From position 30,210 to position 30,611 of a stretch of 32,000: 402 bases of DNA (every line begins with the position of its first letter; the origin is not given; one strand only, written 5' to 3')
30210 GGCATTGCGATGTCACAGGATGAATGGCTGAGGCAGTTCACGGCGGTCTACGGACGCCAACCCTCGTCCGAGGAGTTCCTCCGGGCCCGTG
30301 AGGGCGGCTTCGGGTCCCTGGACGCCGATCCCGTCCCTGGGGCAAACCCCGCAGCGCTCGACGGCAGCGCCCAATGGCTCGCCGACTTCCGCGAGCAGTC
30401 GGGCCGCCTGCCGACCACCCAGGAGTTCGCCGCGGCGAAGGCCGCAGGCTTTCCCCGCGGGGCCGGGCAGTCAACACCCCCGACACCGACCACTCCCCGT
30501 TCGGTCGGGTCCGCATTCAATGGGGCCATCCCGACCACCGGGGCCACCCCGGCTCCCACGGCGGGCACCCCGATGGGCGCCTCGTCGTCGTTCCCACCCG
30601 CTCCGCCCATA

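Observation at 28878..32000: Tandem array of membrane-protein genes sharing a short cytoplasmic EW[LR]xxF-x4-GRxP[ST]xxEF module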

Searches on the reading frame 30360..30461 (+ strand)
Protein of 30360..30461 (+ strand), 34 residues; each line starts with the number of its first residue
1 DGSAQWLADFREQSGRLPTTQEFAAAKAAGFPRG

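Call 22: search_solved_structures(query=A4, max_evalue=10, show_alignments=3)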
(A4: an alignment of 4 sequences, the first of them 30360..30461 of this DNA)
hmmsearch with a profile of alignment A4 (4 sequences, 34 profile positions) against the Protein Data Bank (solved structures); distinct sequences matched with E-value up to 10: 7.
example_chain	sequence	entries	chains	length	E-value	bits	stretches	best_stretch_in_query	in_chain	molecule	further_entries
9e78_2B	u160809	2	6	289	0.16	15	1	7-24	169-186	DMIP6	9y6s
2kmu_A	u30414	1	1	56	0.24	14.4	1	4-26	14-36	ATP-dependent DNA helicase Q4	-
9uom_A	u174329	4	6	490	0.26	14.3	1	6-22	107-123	Nucleoprotein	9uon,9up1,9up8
9dvs_G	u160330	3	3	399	0.28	14.2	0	16-27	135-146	RNA polymerase sigma factor SigA1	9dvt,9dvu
8ssl_A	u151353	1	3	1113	0.9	12.6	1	8-22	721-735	Fused isobutyryl-CoA mutase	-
4xc6_A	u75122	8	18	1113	0.93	12.5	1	8-22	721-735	Isobutyryl-CoA mutase fused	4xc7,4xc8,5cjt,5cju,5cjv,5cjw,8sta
9e2g_2L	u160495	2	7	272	1.2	12.2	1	10-22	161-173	MC5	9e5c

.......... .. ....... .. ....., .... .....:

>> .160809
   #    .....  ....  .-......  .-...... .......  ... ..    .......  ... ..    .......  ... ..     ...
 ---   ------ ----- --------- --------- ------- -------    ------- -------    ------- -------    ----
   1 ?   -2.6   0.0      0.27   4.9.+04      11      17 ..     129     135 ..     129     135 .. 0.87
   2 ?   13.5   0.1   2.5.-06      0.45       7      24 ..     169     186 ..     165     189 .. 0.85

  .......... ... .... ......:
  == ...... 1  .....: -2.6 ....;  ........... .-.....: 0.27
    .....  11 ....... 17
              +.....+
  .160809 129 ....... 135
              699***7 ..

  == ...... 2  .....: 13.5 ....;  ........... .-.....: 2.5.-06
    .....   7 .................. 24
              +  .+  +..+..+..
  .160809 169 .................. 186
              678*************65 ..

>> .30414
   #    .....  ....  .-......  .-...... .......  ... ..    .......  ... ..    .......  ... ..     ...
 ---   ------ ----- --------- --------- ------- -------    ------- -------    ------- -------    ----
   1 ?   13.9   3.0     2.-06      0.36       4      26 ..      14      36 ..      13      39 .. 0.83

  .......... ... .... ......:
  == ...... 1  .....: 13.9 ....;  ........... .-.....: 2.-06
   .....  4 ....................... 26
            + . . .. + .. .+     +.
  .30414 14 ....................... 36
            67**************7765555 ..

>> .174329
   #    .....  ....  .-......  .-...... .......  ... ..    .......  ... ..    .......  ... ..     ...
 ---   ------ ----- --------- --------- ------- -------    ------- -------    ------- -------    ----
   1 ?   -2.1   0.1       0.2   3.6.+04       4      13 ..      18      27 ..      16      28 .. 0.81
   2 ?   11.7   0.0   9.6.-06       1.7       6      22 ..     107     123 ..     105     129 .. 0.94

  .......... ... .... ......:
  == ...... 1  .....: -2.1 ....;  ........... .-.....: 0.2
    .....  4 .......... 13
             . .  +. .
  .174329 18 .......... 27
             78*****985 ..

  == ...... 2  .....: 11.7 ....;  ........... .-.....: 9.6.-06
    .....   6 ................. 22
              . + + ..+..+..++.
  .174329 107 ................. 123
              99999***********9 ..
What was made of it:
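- Closest known: Drc1/Sld2-RecQ4 N-terminal motif. Same: RecQ4 2kmu aligns at E=0.24 (call 22).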

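Call 26: search_protein_representatives(alignment_id=A4)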
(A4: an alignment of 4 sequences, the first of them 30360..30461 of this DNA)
Query: 4 sequences, 34 profile positions. Proteins with E-value up to 0.001 (for the whole library): 191; up to 1e-10: 23; up to 1e-30: 1. The best 150 are listed.
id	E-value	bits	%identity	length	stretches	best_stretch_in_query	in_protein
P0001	1.1e-33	130.8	-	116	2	1-34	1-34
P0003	2.0e-21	91.5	-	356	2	2-32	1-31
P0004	3.9e-19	84.2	-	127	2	2-32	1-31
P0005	1.9e-18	82.0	-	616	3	6-31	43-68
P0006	3.0e-16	74.9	-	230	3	1-30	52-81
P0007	9.3e-16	73.4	-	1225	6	6-19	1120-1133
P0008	3.2e-15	71.7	-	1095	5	6-22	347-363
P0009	9.6e-15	70.1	-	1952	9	4-19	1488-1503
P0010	1.1e-14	70.0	-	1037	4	5-28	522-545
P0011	1.5e-14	69.5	-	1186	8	6-19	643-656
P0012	3.7e-14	68.3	-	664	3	3-32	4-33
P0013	4.6e-14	68.0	-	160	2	5-32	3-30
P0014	6.7e-14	67.4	-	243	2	4-33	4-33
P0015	5.6e-13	64.5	-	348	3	4-31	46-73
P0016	1.5e-12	63.1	-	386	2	3-30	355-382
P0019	6.4e-12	61.1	-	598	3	3-32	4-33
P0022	2.4e-11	59.3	-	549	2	5-32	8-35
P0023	3.1e-11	58.9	-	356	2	4-31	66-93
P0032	6.3e-09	51.5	-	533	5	7-22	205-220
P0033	7.2e-09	51.3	-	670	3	3-28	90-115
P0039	1.7e-08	50.1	-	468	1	1-32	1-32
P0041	2.2e-08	49.8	-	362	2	1-26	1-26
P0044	3.9e-08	49.0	-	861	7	10-25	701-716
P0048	9.3e-08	47.8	-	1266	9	6-22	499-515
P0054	1.8e-07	46.9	-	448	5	4-19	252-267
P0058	2.9e-07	46.2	-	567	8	8-26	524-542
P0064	5.0e-07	45.5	-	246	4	8-26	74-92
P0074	2.9e-06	43.0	-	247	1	2-30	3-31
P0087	6.6e-06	41.9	-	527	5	7-22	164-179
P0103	2.6e-05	39.9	-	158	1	1-30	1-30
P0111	6.4e-05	38.7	-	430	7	12-29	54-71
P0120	1.1e-04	38.0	-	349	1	1-30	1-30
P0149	3.9e-04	36.2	-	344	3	8-27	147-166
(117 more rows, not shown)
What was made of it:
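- Family size: hmmsearch of 1.84 billion representatives with the four window copies gives 191 proteins at E<=1e-3 (call 26). There are 191 significant homologue clusters in two phyla (call 26).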

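Call 32: search_protein_families(library=pfam, alignment_id=A5, max_evalue=0.001)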
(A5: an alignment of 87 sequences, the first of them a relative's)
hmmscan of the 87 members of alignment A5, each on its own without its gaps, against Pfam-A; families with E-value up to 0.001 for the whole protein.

A. member 1, P0005 (616 aa): 1 family
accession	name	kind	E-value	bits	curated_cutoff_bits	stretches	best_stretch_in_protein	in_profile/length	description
PF22820.2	TcaA_3rd_4th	-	0.00088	19.6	27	0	361-431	4-72/73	TcaA protein 3rd/4th domain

B. families by the number of members that match (of 87 scanned): 29 families (the first 25 are shown)
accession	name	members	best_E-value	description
PF22820.2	TcaA_3rd_4th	11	1.2e-12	TcaA protein 3rd/4th domain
PF22813.1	TcaA_2nd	10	2.2e-13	TcaA protein second domain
PF22819.2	TcaA_5th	6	1.2e-10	TcaA protein NTF2-like domain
PF25155.1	NTF2_YvbJ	4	1.5e-05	YvbJ NTF2-like domain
PF13240.11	Zn_Ribbon_1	3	8.8e-09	zinc-ribbon domain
PF13248.11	Zn_ribbon_3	3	2.5e-07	zinc-ribbon domain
PF12773.13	DZR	3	7.8e-05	Double zinc ribbon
PF05656.20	DUF805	2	4e-15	Protein of unknown function (DUF805)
PF14373.11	Imm_superinfect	2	1.2e-05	Superinfection immunity protein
PF20214.3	DUF6574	1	1.6e-34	Family of unknown function (DUF6574)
PF15983.10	DUF4767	1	3.5e-34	Domain of unknown function (DUF4767)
PF25302.1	NADase_transloc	1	1.9e-27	NAD glycohydrolase translocation F5/8 type C domain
PF25591.1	LRV_2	1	2.4e-16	Leucine Rich Repeat Variant domain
PF09851.14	SHOCT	1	2.8e-08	Short C-terminal domain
PF05154.21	TM2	1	3.3e-08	TM2 domain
PF18780.6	HNH_repeat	1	3.8e-07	Homing endonuclease associated repeat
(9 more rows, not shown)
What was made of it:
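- On HNH_repeat (PF18780): The partners are membrane domains (call 32).
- Closest known: SHOCT. Different: In one homologue SHOCT occurs in addition to the module (call 32).
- It is found on many unrelated membrane domains (call 32).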

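Call 33: search_protein_families(library=pfam, proteins=[P0005, P0006, P0010, P0012, P0015, P0019, P0033, P0023, P0014, P0022], max_evalue=0.1)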
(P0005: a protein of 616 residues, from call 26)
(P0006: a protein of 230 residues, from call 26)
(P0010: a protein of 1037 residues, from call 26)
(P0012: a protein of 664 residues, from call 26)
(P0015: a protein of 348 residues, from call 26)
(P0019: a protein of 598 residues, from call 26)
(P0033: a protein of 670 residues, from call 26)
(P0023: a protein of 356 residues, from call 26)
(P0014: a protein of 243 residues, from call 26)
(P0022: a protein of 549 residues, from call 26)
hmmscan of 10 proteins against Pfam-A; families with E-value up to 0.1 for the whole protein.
P0005 (616 aa): 2 families
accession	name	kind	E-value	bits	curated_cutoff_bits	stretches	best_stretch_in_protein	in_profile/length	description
PF22820.2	TcaA_3rd_4th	-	0.00088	19.6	27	1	361-431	4-72/73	TcaA protein 3rd/4th domain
PF18780.6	HNH_repeat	-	0.026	15.3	26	0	7-26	9-28/54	Homing endonuclease associated repeat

P0006 (230 aa): 5 families
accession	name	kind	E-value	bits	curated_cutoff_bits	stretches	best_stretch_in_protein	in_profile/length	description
PF20321.3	DUF6616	-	0.0024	18.6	27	0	100-118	77-95/111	Family of unknown function (DUF6616)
PF03781.23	FGE-sulfatase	-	0.0025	17.9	23.3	1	43-147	35-138/255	Sulfatase-modifying factor enzyme 1-like domain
PF05031.18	NEAT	-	0.011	16.6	32.8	1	33-83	29-83/119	Iron Transport-associated domain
PF08848.17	DUF1818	-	0.09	13.3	25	0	102-165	29-90/113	Domain of unknown function (DUF1818)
PF08497.15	Radical_SAM_N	-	0.1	12.3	25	0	68-138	231-301/301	Radical SAM N-terminal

P0010 (1037 aa): 7 families
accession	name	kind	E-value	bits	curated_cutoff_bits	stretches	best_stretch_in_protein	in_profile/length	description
PF25302.1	NADase_transloc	-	1.9e-27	96.7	27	1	768-906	6-145/146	NAD glycohydrolase translocation F5/8 type C domain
PF05656.20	DUF805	-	6e-09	36.8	25.7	1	28-140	2-102/111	Protein of unknown function (DUF805)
PF00754.31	F5_F8_type_C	-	6.8e-06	26.7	28.2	1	773-889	3-114/127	F5/8 type C domain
PF22819.2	TcaA_5th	-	7.3e-06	26.7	23.6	1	924-1036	4-113/115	TcaA protein NTF2-like domain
PF24607.1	CBM_AftD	-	1.6e-05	24.9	27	1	788-890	18-113/149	Arabinofuranosyltransferase D, third carbohydrate binding module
PF24135.1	DUF7402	-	0.018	15.6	27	1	794-904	31-130/133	Domain of unknown function (DUF7402)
PF24658.1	DUF7647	-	0.03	14.5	27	0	359-419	13-73/180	Domain of unknown function (DUF7647)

P0012 (664 aa): 4 families
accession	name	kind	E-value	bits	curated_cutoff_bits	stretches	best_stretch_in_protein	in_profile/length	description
PF22820.2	TcaA_3rd_4th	-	5.2e-06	26.7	27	1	408-478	4-72/73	TcaA protein 3rd/4th domain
PF13786.12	DUF4179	-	0.0017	19.2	30.1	1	222-274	2-56/94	Domain of unknown function (DUF4179)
PF09716.15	ETRAMP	-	0.072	13.5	29.1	0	197-245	28-75/81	Malarial early transcribed membrane protein (ETRAMP)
PF19721.4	DUF6215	-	0.086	12.9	27.1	0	222-344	2-124/135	Family of unknown function (DUF6215)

P0015 (348 aa): 1 family
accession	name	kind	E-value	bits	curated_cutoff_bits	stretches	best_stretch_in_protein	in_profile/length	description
PF18780.6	HNH_repeat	-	3.8e-07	30.8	26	0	11-32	12-33/54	Homing endonuclease associated repeat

P0019 (598 aa): 4 families
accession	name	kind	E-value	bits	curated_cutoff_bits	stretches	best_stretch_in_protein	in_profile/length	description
PF22819.2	TcaA_5th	-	1.2e-10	42.1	23.6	1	482-595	2-114/115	TcaA protein NTF2-like domain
PF22813.1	TcaA_2nd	-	2e-05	25.3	26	1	208-297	5-102/103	TcaA protein second domain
PF22820.2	TcaA_3rd_4th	-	0.002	18.5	27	1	387-435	12-63/73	TcaA protein 3rd/4th domain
PF12127.13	FloA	-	0.063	12.8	34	0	441-514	222-299/314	Flotillin-like protein FloA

P0033 (670 aa): 4 families
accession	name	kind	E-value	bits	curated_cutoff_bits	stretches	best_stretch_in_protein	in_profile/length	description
PF22813.1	TcaA_2nd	-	2.2e-13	50.9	26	1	235-323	2-103/103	TcaA protein second domain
PF22820.2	TcaA_3rd_4th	-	1.4e-12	47.8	27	2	409-477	6-73/73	TcaA protein 3rd/4th domain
PF08308.17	PEGA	-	0.00056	20.2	20.8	1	330-361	6-37/71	PEGA domain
PF10144.15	SMP_2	-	0.057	13.5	28.9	0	206-280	12-82/159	Bacterial virulence factor haemolysin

P0023 (356 aa): 0 families

P0014 (243 aa): 0 families

P0022 (549 aa): 3 families
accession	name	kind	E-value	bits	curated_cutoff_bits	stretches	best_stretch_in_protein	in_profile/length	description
PF22820.2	TcaA_3rd_4th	-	1.2e-12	48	27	2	330-398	4-72/73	TcaA protein 3rd/4th domain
PF25155.1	NTF2_YvbJ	-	3.9e-05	24.9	25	1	447-535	33-122/123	YvbJ NTF2-like domain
PF22813.1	TcaA_2nd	-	8e-05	23.4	26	1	173-255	5-103/103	TcaA protein second domain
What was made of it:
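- On HNH_repeat (PF18780): Only the three-module homologue P0015 sums to 30.8 bits, with no single stretch passing (call 33).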

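Call 35: list_cluster_members(proteins=[P0005, P0012, P0015, P0016, P0022, P0033, P0041, P0103, P0039, P0010])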
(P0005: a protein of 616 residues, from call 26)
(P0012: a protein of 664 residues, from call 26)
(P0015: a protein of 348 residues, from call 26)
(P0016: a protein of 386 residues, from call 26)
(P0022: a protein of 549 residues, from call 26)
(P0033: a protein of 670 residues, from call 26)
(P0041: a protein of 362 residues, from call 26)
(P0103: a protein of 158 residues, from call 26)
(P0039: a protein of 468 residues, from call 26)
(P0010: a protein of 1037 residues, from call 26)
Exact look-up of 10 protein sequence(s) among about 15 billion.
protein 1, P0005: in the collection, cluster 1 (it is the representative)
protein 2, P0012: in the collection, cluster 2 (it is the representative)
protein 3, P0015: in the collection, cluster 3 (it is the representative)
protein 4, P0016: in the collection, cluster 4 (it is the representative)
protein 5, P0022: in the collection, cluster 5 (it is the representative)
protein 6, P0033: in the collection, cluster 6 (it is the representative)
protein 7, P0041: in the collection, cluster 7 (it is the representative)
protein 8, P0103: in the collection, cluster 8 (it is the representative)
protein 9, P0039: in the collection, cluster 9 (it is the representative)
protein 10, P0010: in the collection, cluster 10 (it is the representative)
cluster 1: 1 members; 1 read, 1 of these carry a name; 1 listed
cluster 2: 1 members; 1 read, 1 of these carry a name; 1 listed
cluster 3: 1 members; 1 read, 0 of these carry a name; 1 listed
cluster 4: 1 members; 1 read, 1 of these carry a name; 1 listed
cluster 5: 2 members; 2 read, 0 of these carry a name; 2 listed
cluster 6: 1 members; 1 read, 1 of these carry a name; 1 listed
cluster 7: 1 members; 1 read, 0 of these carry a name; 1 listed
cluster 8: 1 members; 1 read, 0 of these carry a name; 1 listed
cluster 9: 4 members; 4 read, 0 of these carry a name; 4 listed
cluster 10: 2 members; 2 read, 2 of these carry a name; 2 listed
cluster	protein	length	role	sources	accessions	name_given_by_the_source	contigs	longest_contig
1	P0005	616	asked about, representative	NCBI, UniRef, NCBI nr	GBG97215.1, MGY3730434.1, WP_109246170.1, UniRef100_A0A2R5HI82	hypothetical protein [Lactococcus termiticola] | Uncharacterized protein n=1 Tax=Lactococcus termiticola TaxID=2169526 ...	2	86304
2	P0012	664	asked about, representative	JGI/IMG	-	chemotaxis protein histidine kinase CheA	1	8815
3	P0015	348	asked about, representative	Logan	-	-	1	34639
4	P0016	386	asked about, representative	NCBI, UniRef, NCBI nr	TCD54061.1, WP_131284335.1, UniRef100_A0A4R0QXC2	hypothetical protein EJ419_05215 [Alloscardovia theropitheci] | Uncharacterized protein n=1 Tax=Alloscardovia theropitheci TaxID=2496842 ... | hypothetical protein [Alloscardovia theropitheci]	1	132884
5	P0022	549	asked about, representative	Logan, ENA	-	-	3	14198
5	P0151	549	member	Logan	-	-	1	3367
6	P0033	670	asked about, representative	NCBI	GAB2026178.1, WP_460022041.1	TcaA second domain-containing protein [Lactovum odontotermitis]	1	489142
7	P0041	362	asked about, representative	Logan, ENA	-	-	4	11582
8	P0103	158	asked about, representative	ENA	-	-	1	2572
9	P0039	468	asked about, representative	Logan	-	-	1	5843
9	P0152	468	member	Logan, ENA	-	-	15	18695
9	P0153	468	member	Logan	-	-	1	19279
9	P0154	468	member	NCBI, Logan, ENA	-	-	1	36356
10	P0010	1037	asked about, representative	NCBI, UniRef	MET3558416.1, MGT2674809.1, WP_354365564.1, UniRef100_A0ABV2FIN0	uncharacterized membrane protein YhaH (DUF805 family) [Streptococcus rupicaprae] | Uncharacterized membrane protein YhaH (DUF805 family) n=1 Tax=Streptococcus rupicaprae ...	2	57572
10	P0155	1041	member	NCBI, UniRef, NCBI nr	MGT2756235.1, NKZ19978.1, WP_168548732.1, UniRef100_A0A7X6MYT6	NADase-type glycan-binding domain-containing protein [Streptococcus ovuberis] | DUF805 domain-containing protein n=1 Tax=Streptococcus ovuberis TaxID=1936207 ... | DUF805 domain-containing protein [Streptococcus ovuberis]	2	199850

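Call 40: search_solved_structures(query=A6, max_evalue=10, show_alignments=4)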
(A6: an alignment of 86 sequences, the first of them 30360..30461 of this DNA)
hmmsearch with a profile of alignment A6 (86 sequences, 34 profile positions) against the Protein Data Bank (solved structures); distinct sequences matched with E-value up to 10: 21.
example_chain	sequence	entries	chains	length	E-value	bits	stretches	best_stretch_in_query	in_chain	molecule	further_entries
9uom_A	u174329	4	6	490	0.056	16.2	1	6-24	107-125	Nucleoprotein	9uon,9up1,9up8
8z4f_B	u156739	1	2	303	0.16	14.8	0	8-18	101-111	Pseudomurein endosiopeptidase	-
7mcc_A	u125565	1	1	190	0.21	14.3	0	19-32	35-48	AI-designed TIM-barrel F2C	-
9dvs_G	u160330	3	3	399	0.39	13.5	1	12-23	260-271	RNA polymerase sigma factor SigA1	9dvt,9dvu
7smj_A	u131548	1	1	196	0.44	13.3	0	19-32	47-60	AI-designed TIM-barrel F2N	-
9e78_2B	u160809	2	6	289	0.64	12.8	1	7-26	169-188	DMIP6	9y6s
7ei1_A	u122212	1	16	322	0.65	12.8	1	9-18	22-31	CRISPR-associated endonuclease Cas1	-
7ye1_F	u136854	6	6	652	0.83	12.5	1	14-25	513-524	RNA polymerase sigma factor RpoD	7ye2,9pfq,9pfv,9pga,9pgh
4hz9_A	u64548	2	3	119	0.87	12.4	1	6-21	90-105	Putative cytoplasmic protein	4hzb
2kmu_A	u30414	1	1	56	1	12.2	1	4-26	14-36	ATP-dependent DNA helicase Q4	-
4ztx_A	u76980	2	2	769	1.3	11.8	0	22-32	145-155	Cobalamin-Independent Methionine synthase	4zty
3zho_A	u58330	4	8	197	1.6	11.5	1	16-33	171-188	FLAVOPROTEIN WRBA | NAD(P)H dehydrogenase (quinone)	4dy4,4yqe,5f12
2r96_A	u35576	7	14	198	1.6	11.5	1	16-33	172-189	Flavoprotein WrbA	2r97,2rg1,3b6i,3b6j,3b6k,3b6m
8k59_F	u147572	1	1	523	2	11.2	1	13-25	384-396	RNA polymerase sigma factor RpoD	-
4ljz_F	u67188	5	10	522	2.1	11.2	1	13-25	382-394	RNA polymerase sigma factor RpoD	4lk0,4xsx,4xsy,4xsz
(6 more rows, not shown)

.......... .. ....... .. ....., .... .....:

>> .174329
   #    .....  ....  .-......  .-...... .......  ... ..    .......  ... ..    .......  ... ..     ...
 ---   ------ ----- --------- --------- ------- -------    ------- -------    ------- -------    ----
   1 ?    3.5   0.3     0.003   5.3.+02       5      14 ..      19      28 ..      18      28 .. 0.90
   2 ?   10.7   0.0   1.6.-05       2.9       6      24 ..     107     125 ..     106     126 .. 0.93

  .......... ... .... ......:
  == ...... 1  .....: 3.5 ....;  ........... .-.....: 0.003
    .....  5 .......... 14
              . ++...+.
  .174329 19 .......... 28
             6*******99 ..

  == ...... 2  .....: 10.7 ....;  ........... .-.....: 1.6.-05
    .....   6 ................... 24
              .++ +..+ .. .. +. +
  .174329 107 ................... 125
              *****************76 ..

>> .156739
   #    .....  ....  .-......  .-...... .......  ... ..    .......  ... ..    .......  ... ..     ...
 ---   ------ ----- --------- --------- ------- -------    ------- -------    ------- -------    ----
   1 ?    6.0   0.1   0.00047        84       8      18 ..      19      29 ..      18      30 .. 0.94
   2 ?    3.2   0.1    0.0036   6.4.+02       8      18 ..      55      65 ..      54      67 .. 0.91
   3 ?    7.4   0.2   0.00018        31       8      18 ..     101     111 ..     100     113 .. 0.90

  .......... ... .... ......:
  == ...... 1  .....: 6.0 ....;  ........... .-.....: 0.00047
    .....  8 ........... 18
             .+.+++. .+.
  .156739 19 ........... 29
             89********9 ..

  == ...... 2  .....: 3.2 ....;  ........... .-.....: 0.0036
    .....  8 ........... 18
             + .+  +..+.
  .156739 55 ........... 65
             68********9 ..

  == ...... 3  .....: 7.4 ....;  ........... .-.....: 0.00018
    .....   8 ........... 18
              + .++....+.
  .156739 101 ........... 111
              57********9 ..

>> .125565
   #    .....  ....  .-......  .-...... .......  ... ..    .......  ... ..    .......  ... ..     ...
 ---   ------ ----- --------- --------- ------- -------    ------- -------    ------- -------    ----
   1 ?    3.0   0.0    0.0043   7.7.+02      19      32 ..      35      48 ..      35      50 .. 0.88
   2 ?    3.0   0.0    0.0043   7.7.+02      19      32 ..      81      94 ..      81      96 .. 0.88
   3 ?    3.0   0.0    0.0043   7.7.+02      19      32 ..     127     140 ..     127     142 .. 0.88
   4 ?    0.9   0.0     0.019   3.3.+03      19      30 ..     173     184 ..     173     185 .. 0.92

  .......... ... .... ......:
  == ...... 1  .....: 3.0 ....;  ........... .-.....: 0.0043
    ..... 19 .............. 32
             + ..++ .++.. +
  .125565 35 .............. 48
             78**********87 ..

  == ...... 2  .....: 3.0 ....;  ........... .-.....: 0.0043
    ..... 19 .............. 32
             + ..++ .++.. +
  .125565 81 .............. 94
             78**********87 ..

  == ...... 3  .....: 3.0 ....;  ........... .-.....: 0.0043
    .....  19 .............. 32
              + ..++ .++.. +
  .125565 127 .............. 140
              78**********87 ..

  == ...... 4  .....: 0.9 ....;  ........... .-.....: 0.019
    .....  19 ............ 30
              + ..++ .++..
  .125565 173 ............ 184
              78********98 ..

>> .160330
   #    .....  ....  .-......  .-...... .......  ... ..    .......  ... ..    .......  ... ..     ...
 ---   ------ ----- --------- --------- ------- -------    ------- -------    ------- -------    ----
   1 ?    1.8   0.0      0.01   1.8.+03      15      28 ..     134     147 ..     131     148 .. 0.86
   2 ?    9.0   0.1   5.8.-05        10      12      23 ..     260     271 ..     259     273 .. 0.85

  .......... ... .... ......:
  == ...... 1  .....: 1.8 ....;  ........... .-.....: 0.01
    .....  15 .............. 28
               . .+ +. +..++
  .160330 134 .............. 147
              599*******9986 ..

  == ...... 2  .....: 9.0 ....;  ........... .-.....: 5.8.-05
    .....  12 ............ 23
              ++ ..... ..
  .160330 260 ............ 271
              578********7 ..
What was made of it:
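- Tried and rejected: The sequence-profile search of the PDB gave nothing below E=0.05 (calls 22, 40).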

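Call 41: search_protein_families(library=ncbifam, proteins=[P0005, P0015, P0016, P0022, P0033, P0041, P0103, P0039, P0120, P0074], max_evalue=0.1)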
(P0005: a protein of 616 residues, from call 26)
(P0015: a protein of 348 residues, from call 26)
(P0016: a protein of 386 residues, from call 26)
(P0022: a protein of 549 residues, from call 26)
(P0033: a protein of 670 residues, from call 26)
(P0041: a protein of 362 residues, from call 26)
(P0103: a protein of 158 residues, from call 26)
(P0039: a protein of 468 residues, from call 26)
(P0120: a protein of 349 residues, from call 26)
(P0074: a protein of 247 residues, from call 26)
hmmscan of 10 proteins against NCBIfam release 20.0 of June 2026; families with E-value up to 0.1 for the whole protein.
P0005 (616 aa): 1 family
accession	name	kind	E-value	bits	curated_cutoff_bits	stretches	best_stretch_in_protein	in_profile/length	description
NF005411.0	PRK06975.1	equivalog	0.0014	17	414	1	124-230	269-375/660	fused uroporphyrinogen-III synthase HemD/membrane protein HemX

P0015 (348 aa): 1 family
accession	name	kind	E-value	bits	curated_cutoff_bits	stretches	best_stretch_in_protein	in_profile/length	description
NF049861.1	SCO2400_fam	subfamily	0.022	15.3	55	0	137-228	38-119/136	SCO2400 family protein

P0016 (386 aa): 1 family
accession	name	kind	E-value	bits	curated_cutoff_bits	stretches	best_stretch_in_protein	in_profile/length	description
NF040463.1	all3515_fam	subfamily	0.082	12.7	75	0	154-203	111-160/227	all3515 family Zur-repressed PEP-CTERM protein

P0022 (549 aa): 2 families
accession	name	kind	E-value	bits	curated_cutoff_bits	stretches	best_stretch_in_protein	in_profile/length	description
NF005411.0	PRK06975.1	equivalog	0.00029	19.3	414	1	80-165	265-350/660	fused uroporphyrinogen-III synthase HemD/membrane protein HemX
NF041194.1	LD_carboxy_LdcB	exception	0.013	15.5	275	1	436-537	29-128/180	LD-carboxypeptidase LdcB/DacB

P0033 (670 aa): 1 family
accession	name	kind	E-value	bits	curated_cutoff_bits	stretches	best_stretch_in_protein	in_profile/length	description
NF011526.0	PRK14965.1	equivalog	0.074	11.8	670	0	44-143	400-501/578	DNA polymerase III subunits gamma and tau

P0041 (362 aa): 0 families

P0103 (158 aa): 1 family
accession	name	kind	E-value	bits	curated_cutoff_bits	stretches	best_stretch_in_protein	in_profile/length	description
NF058573.1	AntiSigRsiO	equivalog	0.066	13.6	200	1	99-135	76-112/128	acid stress-sensitive anti sigma factor RsiO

P0039 (468 aa): 0 families

P0120 (349 aa): 2 families
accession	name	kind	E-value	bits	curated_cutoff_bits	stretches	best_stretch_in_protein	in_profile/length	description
TIGR04452.1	Lepto_Lipo_YY_C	subfamily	0.018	15.1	28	1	136-188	21-76/116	TIGR04452 family lipoprotein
NF007342.0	PRK09834.1-4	equivalog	0.044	12.8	251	0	274-334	164-221/263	DNA-binding transcriptional regulator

P0074 (247 aa): 3 families
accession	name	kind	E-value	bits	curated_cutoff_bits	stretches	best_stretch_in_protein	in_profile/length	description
TIGR03826.1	YvyF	hypoth_equivalog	0.0066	16.5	124.15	1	33-87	67-119/137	TIGR03826 family flagellar region protein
NF049861.1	SCO2400_fam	subfamily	0.012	16.2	55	1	50-103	3-55/136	SCO2400 family protein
NF045510.1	4Cys_prefix_kin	domain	0.013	15.7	24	0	61-71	15-25/26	4-Cys prefix domain-containing protein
